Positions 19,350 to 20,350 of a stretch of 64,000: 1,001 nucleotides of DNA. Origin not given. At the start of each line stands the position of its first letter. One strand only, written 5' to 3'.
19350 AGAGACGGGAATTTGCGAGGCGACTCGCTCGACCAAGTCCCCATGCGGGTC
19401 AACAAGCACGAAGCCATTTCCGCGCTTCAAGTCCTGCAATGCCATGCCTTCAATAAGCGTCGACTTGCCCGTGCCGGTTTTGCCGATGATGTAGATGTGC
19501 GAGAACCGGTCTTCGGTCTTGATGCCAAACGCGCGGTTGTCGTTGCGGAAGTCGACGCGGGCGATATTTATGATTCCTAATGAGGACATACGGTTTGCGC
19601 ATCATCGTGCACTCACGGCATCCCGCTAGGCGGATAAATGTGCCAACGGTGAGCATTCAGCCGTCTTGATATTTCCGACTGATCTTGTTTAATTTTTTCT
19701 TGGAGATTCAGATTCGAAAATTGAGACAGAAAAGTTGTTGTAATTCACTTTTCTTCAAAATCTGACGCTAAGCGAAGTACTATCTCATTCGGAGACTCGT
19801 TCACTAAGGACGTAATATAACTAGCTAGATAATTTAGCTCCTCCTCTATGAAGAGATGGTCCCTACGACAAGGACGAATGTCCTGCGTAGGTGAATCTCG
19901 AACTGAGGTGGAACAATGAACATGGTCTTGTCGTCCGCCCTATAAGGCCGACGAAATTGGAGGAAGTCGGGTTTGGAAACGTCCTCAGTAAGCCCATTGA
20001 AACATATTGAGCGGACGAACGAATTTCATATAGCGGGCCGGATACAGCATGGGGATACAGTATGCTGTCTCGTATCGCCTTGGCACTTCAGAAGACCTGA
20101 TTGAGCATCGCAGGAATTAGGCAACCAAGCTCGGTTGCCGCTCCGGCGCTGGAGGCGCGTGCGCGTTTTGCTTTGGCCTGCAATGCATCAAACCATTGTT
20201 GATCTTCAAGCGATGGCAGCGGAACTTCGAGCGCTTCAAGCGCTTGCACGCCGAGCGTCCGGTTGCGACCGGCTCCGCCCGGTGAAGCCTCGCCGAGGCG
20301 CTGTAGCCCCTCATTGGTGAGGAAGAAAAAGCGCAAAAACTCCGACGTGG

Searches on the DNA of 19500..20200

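Call 41: search_rna_families(source=window, start=19500, end=20200, threshold=evalue, max_evalue=1, show_alignments=2)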
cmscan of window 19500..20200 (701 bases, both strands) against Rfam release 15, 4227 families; matches with E-value up to 1: 0.
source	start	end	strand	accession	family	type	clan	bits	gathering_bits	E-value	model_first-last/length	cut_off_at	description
